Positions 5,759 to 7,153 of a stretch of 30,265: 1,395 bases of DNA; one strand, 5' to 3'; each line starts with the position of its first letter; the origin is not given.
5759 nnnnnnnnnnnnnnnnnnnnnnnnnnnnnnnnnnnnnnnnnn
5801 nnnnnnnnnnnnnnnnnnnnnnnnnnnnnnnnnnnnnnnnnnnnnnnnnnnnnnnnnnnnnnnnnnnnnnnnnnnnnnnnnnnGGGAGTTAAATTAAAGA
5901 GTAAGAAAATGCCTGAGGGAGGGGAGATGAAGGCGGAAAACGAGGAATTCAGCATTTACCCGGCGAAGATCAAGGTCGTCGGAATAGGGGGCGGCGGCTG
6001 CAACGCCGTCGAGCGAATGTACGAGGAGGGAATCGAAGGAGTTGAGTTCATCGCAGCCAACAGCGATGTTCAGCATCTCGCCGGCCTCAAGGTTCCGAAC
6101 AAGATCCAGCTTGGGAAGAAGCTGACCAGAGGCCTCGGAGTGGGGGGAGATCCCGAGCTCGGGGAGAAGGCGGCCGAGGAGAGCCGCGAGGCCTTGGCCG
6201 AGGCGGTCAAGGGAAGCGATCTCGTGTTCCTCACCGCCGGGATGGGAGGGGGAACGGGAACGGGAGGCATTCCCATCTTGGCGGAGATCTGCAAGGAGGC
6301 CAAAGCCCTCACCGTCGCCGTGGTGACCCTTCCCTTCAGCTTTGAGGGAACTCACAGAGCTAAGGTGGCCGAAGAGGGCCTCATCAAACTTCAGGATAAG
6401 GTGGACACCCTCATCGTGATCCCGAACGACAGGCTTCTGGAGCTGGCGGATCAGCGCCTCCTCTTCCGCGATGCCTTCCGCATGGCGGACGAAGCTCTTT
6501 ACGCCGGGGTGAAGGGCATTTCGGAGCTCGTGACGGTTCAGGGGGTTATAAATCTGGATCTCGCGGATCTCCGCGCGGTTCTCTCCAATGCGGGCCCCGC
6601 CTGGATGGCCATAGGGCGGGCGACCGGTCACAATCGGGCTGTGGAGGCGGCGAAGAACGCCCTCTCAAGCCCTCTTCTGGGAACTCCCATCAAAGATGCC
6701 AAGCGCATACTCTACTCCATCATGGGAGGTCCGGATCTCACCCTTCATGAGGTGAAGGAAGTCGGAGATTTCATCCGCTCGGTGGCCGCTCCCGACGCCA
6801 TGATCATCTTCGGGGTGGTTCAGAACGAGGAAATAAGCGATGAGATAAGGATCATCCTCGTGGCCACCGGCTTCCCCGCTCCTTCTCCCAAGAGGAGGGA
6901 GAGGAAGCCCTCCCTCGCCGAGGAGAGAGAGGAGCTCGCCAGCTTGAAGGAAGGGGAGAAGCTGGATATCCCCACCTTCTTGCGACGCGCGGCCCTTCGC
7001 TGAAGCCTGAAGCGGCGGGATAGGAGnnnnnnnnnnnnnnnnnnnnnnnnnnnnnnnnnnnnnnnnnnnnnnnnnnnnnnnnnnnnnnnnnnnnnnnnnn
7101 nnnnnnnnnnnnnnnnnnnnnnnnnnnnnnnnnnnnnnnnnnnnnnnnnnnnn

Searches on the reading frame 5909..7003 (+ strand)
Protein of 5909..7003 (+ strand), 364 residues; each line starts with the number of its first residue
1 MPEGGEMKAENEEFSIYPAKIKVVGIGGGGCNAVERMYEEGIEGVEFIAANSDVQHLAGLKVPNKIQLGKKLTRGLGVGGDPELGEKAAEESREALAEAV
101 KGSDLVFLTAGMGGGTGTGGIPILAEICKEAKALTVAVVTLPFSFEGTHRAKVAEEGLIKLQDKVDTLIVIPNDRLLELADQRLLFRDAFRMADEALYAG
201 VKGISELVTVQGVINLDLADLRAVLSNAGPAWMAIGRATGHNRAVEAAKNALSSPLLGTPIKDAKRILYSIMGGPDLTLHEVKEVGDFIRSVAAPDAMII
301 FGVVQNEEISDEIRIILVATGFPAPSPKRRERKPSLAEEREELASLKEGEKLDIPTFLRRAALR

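Call 6: search_protein_families(library=pfam, proteins=[window:5909-7003:+], max_evalue=0.0001)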
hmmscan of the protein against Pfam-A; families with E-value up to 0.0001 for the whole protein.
window:5909-7003:+ (364 aa): 2 families
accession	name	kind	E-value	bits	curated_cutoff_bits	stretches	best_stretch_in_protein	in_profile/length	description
PF00091.31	Tubulin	-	2.4e-50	171.9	33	1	20-180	1-189/190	Tubulin/FtsZ family, GTPase domain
PF12327.13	FtsZ_C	-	7.9e-27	93.8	27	1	229-322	1-94/95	FtsZ family, C-terminal domain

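Call 38: list_cluster_members(proteins=[window:5909-7003:+, window:26515-27990:-, window:22788-23252:-, window:7027-9582:+, window:3635-4573:+, window:23257-24429:-, window:19929-21857:-, window:21862-22326:-, window:19348-19932:-, window:2250-3638:+])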
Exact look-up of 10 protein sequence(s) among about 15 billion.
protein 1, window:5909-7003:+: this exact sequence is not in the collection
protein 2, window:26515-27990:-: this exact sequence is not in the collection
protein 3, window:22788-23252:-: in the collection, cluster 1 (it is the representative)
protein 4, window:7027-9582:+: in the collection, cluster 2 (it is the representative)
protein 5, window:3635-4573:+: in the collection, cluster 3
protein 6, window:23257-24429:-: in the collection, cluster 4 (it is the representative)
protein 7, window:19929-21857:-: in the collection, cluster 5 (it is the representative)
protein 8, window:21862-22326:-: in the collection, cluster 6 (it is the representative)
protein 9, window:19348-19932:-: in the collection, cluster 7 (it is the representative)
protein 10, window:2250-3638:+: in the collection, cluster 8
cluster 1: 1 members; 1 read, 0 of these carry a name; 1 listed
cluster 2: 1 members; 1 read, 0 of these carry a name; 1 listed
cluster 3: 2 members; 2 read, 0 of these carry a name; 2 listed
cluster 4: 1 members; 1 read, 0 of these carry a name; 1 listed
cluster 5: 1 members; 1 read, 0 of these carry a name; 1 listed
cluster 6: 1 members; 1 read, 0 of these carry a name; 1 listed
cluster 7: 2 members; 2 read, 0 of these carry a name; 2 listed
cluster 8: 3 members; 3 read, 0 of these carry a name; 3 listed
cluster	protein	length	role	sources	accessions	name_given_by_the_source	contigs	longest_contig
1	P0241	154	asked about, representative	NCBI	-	-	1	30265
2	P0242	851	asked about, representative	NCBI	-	-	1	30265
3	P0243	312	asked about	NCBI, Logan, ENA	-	-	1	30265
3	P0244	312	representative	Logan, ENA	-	-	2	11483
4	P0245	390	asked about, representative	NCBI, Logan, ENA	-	-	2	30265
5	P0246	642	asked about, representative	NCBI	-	-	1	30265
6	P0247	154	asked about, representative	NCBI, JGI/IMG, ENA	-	-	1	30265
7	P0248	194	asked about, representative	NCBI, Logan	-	-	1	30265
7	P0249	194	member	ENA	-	-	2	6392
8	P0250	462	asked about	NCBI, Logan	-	-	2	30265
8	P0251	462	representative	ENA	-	-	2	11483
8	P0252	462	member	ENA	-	-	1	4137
